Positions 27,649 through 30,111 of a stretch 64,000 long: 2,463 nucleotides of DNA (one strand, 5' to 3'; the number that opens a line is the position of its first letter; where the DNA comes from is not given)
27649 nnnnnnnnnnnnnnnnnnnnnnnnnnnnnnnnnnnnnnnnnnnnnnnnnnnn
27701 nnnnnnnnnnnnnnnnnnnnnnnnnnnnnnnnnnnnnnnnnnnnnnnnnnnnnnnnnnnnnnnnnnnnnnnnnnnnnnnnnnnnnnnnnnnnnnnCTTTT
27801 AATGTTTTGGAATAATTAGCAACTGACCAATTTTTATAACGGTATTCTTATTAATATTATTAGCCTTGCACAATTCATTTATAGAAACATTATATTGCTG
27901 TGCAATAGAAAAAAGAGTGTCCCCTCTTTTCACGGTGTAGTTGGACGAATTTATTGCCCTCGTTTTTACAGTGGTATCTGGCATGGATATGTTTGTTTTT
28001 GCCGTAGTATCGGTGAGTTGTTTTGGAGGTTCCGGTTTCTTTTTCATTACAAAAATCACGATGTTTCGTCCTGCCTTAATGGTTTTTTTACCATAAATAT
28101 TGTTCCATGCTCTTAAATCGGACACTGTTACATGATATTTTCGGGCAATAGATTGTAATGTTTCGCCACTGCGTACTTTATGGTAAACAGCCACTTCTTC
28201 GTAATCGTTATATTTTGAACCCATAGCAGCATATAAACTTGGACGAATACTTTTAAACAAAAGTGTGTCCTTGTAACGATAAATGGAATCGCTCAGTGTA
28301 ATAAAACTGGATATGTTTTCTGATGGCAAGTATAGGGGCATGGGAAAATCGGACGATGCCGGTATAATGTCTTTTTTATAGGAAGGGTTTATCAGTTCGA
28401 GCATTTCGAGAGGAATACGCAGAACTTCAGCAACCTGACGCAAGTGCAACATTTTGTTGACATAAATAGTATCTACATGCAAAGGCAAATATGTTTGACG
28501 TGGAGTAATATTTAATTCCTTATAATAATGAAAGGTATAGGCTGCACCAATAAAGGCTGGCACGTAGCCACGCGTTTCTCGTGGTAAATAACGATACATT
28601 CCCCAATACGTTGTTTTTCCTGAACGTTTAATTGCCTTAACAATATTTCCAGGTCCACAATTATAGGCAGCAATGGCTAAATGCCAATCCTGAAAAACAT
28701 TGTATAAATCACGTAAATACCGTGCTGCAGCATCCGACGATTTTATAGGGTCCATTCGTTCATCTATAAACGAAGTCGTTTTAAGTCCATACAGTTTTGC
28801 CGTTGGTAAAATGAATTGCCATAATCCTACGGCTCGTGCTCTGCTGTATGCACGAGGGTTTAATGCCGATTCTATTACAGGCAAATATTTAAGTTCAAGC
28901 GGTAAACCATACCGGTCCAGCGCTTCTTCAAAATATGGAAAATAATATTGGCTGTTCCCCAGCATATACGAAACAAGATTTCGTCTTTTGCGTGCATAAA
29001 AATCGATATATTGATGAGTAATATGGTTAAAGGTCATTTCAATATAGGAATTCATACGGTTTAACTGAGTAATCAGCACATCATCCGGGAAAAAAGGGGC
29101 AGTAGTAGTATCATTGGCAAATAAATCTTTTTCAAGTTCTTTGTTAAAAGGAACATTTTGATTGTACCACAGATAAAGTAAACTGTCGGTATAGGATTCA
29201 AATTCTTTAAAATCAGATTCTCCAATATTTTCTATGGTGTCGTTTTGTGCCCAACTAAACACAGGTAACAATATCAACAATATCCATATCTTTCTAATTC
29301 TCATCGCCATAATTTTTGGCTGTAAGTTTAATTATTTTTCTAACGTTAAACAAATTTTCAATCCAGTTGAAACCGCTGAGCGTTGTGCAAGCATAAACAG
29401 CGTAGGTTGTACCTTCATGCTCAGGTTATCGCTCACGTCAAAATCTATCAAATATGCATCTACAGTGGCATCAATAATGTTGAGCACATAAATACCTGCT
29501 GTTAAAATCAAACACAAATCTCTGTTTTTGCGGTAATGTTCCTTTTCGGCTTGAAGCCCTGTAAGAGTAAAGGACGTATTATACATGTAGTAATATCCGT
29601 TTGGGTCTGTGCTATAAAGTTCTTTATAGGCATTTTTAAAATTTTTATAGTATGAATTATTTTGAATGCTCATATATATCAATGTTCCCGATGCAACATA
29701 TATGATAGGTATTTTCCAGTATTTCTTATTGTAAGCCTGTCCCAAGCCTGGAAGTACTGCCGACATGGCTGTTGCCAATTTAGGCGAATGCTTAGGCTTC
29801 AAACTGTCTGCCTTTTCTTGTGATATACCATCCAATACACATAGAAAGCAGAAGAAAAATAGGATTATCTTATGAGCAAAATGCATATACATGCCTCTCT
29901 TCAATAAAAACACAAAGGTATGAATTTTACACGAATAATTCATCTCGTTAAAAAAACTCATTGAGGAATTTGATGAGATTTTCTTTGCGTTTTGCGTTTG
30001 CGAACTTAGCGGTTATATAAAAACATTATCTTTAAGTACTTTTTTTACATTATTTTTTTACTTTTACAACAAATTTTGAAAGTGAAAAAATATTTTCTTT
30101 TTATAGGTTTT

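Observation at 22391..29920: Five-gene operon DUF5683-like / MltD-like / SGNH / SGNH / MBOAT: candidate glycan O-acetylation system, convergent with a membrane GT2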

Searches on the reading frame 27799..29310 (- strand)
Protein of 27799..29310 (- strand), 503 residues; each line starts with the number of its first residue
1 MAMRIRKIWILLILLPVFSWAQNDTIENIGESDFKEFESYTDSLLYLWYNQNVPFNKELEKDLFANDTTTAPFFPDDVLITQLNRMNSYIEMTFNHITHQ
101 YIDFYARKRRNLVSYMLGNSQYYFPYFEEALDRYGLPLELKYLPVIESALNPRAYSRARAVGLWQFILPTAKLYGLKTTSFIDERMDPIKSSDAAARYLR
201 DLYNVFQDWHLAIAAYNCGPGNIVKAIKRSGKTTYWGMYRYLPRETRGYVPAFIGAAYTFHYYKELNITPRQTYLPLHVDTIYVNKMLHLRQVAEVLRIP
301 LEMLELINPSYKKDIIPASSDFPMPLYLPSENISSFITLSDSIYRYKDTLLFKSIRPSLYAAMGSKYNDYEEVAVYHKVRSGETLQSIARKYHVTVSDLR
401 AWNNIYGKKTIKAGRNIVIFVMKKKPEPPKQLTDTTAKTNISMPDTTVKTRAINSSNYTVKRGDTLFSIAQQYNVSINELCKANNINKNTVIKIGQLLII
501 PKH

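Call 3: search_protein_families(library=pfam, proteins=[window:27799-29310:-], max_evalue=0.01)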
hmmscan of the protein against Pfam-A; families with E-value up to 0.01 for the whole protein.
window:27799-29310:- (503 aa): 6 families
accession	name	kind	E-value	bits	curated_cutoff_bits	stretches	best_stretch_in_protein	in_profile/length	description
PF01476.26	LysM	-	3.6e-31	107.3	20.9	2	458-501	1-43/43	LysM domain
PF01464.25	SLT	-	3.2e-28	98.1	21.3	1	126-235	2-113/117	Transglycosylase SLT domain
PF23473.1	LysM3_LYK4_5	-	1.9e-07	31.5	29.3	1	458-499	5-46/48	LYK4/5 LysM3 domain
PF23446.1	LysM1_NFP_LYK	-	5.9e-06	27.5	36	0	465-501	17-54/60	NFP/LYK LysM1 domain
PF23577.1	LysM_RLK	-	0.00016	22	27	0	458-486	3-30/44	LysM domain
PF04225.17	LysM_OapA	-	0.00023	21.6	22.3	0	377-415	5-47/85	Opacity-associated protein A LysM-like domain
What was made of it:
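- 27799..29310 (-): MltD-like lytic transglycosylase, 503 aa: signal peptide ...SWA/Q, SLT domain with the catalytic Glu-Ser (VIESALN), and two C-terminal LysM domains. Pfam SLT E 3e-28 and LysM x2 E 4e-31 (call 3).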

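Call 4: search_protein_families(library=ncbifam, proteins=[window:27799-29310:-], max_evalue=0.01)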
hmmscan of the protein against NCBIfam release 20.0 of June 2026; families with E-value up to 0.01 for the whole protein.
window:27799-29310:- (503 aa): 21 families
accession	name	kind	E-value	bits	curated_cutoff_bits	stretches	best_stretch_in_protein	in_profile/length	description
NF008050.0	PRK10783.1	equivalog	1.4e-61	208.2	508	2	104-419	86-387/457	murein transglycosylase D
NF050804.1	CellDivDipMCaul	equivalog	4.3e-16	58.8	900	2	433-498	287-351/634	cell division endopeptidase DipM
NF040883.1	amid_act_ActS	equivalog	2.4e-14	53.2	375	2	451-500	29-78/242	amidase activator ActS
NF041208.1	celldiv_DipM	equivalog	4.4e-14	52.5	740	1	447-501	175-228/419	cell division endopeptidase DipM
NF004974.0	PRK06347.1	equivalog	2.7e-13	49.8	701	1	375-498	332-447/592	1,4-beta-N-acetylmuramoylhydrolase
NF052398.1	Agg_Promo_Fact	equivalog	9.8e-13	48.7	170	2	435-502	7-75/202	aggregation-promoting factor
NF047755.1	LIC_10271_M23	exception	7.4e-12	45.5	180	2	449-502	18-71/207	LIC_10271 family cell wall hydrolase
NF010723.1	PRK14125.1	equivalog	1.8e-11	43.9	60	1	452-502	29-86/87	cell division suppressor protein YneA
NF010495.0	PRK13914.1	equivalog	4.1e-10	39.2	647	2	372-424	197-248/481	invasion associated endopeptidase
TIGR02899.1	spore_safA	subfamily_domain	6e-10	38.9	67.85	1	460-501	1-43/44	SafA/ExsA family spore coat assembly protein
TIGR02907.1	spore_VI_D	equivalog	1.4e-09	38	169.85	1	458-501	302-344/344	stage VI sporulation protein D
NF042931.1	SAG1386_EF1546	equivalog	3e-09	37.2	80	1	439-500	93-157/158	SAG1386/EF1546 family surface-associated protein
NF008631.0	PRK11619.1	equivalog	5e-07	28.5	536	1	147-262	504-624/644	murein transglycosylase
NF047657.1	CellWlHdaseLepto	equivalog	3.7e-06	26.6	400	0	452-498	23-69/221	hypothetical protein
NF008399.0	PRK11198.1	equivalog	4.1e-06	27.3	134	1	446-502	86-147/149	peptidoglycan-binding protein LysM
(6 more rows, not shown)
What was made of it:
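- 27799..29310 (-): NCBIfam MltD E 1e-61, but 208 bits against a cutoff of 508 (call 4).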

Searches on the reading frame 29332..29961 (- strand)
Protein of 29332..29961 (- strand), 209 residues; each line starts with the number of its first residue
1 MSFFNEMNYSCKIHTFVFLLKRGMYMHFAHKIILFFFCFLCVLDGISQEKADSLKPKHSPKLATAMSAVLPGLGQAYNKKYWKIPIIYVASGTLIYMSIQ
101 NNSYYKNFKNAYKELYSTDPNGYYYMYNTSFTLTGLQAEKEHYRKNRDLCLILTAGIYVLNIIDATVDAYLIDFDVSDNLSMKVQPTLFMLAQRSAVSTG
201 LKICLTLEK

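Call 3: search_protein_families(library=pfam, proteins=[window:29332-29961:-], max_evalue=0.01)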
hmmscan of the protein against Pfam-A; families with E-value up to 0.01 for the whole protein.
window:29332-29961:- (209 aa): 1 family
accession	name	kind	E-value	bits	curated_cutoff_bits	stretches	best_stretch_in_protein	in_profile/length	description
PF18935.5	DUF5683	-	1e-49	168.9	26.7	1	57-206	2-150/151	Family of unknown function (DUF5683)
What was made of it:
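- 29332..29892 (-): DUF5683 protein, 186 aa, with a hydrophobic N-terminus and predicted membrane segments; function unknown. Pfam PF18935, E 1e-49 (call 3).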

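Call 4: search_protein_families(library=ncbifam, proteins=[window:29332-29961:-], max_evalue=0.01)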
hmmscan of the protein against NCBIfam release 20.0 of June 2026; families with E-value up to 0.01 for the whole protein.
window:29332-29961:- (209 aa): 1 family
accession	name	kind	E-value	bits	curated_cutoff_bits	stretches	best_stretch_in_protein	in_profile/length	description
NF047756.1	LIC11435_fam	equivalog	0.00019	20.4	380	1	61-137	191-262/360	LIC11435 family protein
